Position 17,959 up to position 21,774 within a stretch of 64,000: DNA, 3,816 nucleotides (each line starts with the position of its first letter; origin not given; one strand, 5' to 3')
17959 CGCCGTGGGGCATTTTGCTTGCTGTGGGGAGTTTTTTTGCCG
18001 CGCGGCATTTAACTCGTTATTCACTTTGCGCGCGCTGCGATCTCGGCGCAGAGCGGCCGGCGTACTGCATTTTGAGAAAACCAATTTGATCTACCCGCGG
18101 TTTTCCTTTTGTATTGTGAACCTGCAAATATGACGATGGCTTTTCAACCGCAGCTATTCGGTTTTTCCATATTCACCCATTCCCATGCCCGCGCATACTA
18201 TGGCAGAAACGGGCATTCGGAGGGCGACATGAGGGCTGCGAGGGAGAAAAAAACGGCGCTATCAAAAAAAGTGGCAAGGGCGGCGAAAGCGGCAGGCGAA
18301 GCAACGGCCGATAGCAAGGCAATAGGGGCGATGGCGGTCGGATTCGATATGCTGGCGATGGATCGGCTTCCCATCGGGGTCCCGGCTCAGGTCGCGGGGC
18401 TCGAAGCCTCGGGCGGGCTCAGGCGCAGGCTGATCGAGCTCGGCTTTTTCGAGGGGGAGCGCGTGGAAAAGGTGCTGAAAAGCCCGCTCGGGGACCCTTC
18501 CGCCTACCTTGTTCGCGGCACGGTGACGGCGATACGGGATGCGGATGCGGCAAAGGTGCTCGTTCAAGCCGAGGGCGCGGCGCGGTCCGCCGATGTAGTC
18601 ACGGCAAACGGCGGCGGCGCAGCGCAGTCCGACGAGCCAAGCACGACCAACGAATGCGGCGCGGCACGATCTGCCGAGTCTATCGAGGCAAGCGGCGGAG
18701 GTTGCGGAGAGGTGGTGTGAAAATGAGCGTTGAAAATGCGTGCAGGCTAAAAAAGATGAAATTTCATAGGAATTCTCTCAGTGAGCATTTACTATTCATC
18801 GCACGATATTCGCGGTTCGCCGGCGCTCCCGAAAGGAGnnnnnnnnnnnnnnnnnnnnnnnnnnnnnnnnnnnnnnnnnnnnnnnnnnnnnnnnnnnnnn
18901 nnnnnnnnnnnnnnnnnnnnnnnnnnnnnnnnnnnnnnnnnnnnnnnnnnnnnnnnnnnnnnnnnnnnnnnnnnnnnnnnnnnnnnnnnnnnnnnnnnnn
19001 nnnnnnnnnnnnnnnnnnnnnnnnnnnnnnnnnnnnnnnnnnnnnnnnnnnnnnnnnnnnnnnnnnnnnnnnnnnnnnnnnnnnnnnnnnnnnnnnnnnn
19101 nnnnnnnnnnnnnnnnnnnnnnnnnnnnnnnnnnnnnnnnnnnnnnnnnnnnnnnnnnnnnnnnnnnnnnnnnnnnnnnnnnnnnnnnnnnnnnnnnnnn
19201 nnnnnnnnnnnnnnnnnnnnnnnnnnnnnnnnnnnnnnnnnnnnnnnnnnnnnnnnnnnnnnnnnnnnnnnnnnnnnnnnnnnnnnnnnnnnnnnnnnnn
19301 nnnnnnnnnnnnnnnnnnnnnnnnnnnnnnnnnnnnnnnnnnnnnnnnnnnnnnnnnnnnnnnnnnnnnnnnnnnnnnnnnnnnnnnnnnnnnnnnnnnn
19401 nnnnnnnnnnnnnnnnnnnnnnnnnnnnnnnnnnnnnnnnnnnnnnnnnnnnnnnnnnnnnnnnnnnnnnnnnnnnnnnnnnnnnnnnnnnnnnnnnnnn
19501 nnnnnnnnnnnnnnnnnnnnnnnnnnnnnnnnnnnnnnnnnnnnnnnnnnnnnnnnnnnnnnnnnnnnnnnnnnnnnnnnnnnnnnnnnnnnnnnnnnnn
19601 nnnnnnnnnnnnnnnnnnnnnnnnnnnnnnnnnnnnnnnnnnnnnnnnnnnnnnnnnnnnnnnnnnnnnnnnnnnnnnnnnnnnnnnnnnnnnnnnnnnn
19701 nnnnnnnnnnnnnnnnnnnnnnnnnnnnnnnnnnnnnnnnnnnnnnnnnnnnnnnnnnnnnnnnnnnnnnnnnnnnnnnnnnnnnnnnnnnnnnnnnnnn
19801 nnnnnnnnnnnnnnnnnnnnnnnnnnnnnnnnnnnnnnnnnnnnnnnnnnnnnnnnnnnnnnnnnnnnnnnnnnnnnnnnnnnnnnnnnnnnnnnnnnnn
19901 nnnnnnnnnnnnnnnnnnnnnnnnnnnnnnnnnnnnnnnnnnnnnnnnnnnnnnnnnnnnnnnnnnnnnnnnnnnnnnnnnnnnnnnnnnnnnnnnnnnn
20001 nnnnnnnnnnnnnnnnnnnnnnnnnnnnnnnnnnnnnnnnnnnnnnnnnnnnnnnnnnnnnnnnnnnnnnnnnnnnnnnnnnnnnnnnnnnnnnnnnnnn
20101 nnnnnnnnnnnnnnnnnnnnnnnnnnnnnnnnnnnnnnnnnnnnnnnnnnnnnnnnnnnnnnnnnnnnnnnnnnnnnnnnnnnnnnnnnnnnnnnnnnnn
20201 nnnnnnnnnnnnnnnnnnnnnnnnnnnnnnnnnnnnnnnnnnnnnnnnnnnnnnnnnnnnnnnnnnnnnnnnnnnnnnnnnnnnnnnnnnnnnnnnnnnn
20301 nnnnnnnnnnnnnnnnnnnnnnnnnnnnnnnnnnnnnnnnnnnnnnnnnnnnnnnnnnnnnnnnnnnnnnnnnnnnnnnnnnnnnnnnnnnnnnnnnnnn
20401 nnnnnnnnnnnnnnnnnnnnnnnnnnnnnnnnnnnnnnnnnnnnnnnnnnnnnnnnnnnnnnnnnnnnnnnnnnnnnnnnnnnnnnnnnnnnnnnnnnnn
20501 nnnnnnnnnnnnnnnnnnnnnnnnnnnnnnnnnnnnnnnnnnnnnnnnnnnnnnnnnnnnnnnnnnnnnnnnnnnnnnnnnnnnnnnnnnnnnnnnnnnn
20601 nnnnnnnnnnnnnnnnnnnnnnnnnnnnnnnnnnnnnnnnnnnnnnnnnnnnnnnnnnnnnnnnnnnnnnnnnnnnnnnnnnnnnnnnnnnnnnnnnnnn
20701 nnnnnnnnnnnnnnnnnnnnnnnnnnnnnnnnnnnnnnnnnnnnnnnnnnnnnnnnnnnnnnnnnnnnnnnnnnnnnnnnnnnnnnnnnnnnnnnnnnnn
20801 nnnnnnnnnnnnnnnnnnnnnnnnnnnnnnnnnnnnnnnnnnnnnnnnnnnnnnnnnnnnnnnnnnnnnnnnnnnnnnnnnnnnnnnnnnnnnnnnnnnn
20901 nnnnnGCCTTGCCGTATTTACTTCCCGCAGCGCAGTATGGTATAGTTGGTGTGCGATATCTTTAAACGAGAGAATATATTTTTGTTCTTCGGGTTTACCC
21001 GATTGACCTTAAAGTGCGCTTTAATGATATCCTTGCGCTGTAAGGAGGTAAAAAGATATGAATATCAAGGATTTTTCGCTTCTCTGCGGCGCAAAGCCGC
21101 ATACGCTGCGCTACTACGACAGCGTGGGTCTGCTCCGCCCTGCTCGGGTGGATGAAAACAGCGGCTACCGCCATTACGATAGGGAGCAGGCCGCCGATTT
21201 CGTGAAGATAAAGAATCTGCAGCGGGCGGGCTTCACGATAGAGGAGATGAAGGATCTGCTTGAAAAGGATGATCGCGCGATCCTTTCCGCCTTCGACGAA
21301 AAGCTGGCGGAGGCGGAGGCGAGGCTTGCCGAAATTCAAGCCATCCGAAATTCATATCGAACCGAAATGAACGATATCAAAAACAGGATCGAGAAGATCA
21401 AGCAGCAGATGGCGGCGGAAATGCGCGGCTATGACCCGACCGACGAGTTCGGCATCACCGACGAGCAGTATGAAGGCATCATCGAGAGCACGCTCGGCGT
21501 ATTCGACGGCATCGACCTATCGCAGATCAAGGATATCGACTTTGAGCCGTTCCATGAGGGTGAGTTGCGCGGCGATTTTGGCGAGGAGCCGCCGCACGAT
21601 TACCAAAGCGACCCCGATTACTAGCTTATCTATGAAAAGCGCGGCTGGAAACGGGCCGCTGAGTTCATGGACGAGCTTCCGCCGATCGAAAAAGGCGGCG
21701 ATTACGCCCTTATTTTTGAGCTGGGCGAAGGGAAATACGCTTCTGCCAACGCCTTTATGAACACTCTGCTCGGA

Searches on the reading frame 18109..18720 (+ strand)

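Call 10: search_protein_families(library=pfam, proteins=[window:18109-18720:+], max_evalue=0.001)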
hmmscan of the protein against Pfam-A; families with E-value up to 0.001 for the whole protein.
window:18109-18720:+ (203 aa): 1 family
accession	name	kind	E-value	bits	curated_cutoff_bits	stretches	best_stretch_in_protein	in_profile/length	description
PF04023.20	FeoA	-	8e-14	51.9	23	1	85-153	4-73/74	FeoA domain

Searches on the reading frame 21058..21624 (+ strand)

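Call 10: search_protein_families(library=pfam, proteins=[window:21058-21624:+], max_evalue=0.001)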
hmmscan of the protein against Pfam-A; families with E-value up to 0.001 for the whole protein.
window:21058-21624:+ (188 aa): 4 families
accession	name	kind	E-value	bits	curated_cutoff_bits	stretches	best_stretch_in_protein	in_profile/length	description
PF13411.12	MerR_1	-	1.5e-16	60.7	21.6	1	1-69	1-67/69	MerR HTH family regulatory protein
PF00376.29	MerR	-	1.8e-09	37.7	28.2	1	2-40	1-38/38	MerR family regulatory protein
PF09278.17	MerR-DNA-bind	-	8.2e-07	30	25.4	1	51-98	7-60/65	MerR, DNA binding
PF09762.14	CCDC93_CC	-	0.00015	21.4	30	1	61-126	187-253/429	CCDC93 coiled-coil domain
